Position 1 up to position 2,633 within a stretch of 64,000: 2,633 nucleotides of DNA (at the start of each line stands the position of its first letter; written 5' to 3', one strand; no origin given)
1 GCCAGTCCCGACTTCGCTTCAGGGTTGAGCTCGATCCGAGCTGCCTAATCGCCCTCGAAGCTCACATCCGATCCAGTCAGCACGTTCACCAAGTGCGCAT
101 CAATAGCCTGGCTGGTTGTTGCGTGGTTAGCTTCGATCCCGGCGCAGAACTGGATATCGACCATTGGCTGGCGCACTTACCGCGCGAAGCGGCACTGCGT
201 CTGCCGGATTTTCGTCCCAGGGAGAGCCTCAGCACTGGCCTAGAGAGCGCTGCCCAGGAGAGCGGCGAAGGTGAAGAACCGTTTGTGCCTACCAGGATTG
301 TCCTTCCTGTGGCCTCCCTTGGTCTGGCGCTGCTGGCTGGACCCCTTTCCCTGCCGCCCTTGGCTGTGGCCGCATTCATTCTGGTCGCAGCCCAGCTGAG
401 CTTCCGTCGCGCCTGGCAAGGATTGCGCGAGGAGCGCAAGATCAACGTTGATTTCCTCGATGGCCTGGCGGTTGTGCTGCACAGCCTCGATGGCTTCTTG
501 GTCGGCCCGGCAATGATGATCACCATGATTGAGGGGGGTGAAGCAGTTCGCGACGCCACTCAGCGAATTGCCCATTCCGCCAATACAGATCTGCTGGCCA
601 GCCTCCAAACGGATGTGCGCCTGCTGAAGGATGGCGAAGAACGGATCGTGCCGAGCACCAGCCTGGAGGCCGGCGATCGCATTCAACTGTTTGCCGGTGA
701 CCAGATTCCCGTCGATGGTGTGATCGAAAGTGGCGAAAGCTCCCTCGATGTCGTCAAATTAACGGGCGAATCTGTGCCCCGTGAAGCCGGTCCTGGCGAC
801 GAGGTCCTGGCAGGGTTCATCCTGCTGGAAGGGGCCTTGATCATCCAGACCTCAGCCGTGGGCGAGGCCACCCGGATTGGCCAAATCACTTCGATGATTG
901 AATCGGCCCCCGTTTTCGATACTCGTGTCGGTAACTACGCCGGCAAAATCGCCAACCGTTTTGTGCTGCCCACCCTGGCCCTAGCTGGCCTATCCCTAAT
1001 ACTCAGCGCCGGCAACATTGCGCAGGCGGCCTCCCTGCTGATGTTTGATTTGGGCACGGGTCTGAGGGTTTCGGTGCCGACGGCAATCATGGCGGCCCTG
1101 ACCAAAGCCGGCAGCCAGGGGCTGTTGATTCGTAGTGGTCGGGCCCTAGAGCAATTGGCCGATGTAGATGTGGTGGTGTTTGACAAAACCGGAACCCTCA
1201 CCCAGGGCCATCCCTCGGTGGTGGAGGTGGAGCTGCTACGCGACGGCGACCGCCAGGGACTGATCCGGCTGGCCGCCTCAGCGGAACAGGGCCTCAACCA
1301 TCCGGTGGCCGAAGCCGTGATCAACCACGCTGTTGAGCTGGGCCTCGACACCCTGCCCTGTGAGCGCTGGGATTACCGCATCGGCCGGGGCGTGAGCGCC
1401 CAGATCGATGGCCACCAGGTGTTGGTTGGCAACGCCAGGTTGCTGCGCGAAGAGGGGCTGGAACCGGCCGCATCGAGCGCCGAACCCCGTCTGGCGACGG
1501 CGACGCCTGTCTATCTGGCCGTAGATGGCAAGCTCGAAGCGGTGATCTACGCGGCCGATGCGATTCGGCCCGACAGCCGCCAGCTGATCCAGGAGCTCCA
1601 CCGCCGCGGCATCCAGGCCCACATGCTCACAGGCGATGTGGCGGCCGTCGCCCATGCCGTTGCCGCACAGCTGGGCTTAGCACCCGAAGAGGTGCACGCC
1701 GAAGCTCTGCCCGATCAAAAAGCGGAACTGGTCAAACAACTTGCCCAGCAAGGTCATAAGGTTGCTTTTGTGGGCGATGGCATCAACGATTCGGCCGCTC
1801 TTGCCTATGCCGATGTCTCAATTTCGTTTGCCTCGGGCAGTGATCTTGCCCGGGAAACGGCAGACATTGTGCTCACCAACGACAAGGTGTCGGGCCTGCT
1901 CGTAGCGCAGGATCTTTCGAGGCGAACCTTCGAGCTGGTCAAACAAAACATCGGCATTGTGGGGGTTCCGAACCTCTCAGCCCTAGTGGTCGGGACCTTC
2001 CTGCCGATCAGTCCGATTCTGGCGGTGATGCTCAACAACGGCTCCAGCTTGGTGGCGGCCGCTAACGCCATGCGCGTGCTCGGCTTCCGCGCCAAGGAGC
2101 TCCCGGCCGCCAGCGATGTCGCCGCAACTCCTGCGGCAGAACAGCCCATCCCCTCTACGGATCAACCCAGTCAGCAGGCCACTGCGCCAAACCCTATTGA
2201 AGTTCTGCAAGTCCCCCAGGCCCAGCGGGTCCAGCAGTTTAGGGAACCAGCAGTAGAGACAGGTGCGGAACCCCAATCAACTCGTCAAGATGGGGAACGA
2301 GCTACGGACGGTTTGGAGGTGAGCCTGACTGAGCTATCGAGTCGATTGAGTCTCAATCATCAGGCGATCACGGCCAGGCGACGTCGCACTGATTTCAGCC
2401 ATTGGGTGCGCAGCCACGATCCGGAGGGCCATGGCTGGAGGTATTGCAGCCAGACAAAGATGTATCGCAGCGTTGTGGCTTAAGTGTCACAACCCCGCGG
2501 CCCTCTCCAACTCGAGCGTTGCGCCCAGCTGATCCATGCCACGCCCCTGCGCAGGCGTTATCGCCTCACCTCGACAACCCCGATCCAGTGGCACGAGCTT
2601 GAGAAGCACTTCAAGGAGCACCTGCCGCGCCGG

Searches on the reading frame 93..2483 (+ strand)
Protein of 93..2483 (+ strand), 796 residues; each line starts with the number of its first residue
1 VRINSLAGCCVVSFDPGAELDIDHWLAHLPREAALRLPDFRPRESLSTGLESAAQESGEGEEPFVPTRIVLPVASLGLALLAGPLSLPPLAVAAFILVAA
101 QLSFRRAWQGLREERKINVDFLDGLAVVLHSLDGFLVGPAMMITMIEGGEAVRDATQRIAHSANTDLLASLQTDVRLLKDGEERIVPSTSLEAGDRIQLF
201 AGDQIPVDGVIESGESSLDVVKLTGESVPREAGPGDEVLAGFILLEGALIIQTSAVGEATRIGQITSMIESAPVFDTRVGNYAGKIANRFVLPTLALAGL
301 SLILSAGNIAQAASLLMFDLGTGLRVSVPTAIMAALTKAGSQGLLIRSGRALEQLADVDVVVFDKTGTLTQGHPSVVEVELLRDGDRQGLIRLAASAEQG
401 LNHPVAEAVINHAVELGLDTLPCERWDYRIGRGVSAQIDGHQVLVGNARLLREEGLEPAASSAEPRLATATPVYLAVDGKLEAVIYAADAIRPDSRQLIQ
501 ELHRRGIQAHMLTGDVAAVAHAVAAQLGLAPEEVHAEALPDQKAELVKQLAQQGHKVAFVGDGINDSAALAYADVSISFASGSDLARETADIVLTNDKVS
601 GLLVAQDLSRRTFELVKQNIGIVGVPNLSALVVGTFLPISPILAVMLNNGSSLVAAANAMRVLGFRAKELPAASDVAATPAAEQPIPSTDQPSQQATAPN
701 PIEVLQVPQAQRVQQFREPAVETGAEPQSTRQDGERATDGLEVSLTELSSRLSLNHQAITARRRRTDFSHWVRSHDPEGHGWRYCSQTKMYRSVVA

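Call 83: search_protein_families(library=pfam, proteins=[window:93-2483:+], max_evalue=0.00001)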
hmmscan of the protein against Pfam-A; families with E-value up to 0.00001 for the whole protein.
window:93-2483:+ (796 aa): 2 families
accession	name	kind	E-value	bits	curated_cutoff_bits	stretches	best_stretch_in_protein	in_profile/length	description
PF00702.32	Hydrolase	-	4.4e-31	109.2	26.4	1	358-574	1-191/191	haloacid dehalogenase-like hydrolase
PF00122.25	E1-E2_ATPase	-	1.4e-29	103.4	28.1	1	171-339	3-178/181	E1-E2 ATPase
